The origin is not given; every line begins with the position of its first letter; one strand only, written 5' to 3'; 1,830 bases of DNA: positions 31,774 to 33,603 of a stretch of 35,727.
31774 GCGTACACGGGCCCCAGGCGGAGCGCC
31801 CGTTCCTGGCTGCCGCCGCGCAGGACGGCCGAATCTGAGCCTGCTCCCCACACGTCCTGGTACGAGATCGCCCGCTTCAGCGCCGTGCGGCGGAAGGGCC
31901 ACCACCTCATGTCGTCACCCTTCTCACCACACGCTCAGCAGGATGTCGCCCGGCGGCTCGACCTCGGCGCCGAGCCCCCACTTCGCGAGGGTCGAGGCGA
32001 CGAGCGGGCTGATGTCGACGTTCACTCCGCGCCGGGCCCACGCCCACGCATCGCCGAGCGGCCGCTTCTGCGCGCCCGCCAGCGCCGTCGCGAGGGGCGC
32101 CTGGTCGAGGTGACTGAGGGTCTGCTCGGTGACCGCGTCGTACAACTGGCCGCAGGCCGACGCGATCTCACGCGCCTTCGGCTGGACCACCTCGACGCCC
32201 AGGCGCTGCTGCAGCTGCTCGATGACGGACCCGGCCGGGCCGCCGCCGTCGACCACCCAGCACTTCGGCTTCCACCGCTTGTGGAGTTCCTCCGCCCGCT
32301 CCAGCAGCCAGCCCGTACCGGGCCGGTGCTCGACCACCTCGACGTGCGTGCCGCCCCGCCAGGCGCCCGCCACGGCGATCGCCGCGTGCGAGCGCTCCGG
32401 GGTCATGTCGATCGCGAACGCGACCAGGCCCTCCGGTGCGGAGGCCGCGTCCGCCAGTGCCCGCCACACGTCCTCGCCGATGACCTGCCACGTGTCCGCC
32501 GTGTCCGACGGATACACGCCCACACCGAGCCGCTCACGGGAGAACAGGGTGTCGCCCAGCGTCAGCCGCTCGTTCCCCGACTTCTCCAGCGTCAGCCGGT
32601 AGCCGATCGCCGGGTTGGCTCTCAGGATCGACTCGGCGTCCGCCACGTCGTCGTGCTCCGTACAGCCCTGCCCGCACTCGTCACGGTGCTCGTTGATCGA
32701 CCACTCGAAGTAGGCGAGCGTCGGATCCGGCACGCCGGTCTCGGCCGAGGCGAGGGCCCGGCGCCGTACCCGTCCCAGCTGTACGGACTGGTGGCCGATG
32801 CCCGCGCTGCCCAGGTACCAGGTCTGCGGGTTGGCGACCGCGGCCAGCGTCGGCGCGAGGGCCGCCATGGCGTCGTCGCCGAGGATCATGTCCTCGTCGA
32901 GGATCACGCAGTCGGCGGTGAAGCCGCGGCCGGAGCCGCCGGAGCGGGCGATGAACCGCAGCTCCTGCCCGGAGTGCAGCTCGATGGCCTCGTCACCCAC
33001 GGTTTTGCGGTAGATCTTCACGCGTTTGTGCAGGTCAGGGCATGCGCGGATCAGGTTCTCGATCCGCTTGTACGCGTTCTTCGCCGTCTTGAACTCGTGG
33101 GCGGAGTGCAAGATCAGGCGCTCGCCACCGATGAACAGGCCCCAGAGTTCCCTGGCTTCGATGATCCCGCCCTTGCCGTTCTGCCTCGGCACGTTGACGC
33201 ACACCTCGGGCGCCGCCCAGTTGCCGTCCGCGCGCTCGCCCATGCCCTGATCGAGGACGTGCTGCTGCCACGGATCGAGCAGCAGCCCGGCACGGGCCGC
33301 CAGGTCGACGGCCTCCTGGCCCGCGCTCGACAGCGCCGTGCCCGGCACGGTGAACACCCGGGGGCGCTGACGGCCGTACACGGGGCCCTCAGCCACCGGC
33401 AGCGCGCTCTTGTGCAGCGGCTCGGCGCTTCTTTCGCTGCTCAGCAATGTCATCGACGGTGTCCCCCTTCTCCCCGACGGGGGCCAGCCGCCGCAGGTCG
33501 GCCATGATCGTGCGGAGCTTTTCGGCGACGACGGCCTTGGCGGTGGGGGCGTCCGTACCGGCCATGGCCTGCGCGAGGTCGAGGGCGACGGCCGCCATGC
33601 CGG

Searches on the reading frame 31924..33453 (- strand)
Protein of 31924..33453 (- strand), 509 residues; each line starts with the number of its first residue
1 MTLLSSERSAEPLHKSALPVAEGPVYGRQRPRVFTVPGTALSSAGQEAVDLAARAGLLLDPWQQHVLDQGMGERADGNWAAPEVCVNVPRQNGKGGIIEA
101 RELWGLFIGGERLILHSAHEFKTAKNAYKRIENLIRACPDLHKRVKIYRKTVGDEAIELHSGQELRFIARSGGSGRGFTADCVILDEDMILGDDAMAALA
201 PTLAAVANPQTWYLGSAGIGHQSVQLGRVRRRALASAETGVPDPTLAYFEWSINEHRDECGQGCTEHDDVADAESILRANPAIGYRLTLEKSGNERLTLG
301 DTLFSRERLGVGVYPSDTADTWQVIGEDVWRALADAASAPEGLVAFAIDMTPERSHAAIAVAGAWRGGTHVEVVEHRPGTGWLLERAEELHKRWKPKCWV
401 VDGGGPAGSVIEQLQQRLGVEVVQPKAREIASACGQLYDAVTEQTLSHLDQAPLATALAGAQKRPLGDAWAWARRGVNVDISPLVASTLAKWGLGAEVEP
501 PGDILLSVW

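Call 89: search_dna_similar(query=window:31924-33453:-, collection=phages, mode=protein, max_evalue=1e-20, max_rows=12)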
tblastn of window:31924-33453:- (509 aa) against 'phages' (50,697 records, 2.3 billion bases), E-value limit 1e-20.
Records with a match: 1410; places in all: 1410; records where one place covers at least 80% of the query: 1410.
Best place of each record, by identity: <60% 1410.
By first word of the organism name: Mycobacterium 666; Gordonia 236; Propionibacterium 188; Arthrobacter 166; Streptococcus 57; Cutibacterium 44; Lactococcus 13; Rhodococcus 11; Bacteriophage 9; Corynebacterium 6; and 10 more.
By host as written in the record: Mycobacterium smegmatis mc2 155 445; Gordonia terrae 3612 197; Arthrobacter sp. ATCC 21022 131; Propionibacterium acnes 98; Mycobacterium smegmatis mc#155 91; Cutibacterium acnes 48; Propionibacterium acnes ATCC 6919 36; - 35; and 170 more.
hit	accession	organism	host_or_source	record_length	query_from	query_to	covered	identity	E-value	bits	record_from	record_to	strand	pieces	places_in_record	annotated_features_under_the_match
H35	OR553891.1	Arthrobacter phage CallinAllBarbz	Arthrobacter sulfureus ATCC 19098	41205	25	494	92%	42.1%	3e-87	298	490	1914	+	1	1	2: terminase | 1: hypothetical protein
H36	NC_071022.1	Arthrobacter phage BaileyBlu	Arthrobacter sulfureus NRRL B-14730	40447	13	494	95%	40.6%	5e-88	301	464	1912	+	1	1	2: terminase large subunit | 1: transcriptional regulator WhiB-like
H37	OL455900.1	Arthrobacter phage BaileyBlu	Arthrobacter sulfureus NRRL B-14730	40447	13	494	95%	40.6%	5e-88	301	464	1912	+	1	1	2: terminase | 1: hypothetical protein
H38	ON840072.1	Caudoviricetes sp.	Rattus norvegicus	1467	25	493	92%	41.3%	1e-84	274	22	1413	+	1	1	large terminase protein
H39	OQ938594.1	Rhodococcus phage Jflix2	Rhodococcus equi NRRL B-16538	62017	20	493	93%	39.8%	4e-89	304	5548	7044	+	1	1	8: terminase large subunit | 7: hypothetical protein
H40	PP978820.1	Rhodococcus phage Madraxi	Rhodococcus equi NRRL B-16538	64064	20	493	93%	39.4%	7e-90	306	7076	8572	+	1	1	10: terminase | 9: hypothetical protein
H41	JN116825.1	Rhodococcus phage REQ1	Rhodococcus equi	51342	25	493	92%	39.6%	1e-90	308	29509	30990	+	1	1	terminase large subunit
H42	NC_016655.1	Rhodococcus phage REQ1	Rhodococcus equi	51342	25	493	92%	39.6%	1e-90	308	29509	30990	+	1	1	terminase large subunit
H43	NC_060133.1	Gordonia phage Rabbitrun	Gordonia Terrae CAG3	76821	42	501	90%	39.0%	1e-76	268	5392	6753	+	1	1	14: terminase large subunit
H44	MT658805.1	Gordonia phage Rabbitrun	Gordonia Terrae CAG3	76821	42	501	90%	39.0%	1e-76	268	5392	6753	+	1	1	14: terminase large subunit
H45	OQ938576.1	Rhodococcus phage Shagrat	Rhodococcus equi NRRL B-16538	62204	25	494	92%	38.0%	4e-94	319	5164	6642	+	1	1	8: terminase | 7: hypothetical protein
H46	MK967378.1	Gordonia phage Trax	Gordonia terrae 3612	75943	42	501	90%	38.6%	1e-76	268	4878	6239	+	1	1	12: terminase large subunit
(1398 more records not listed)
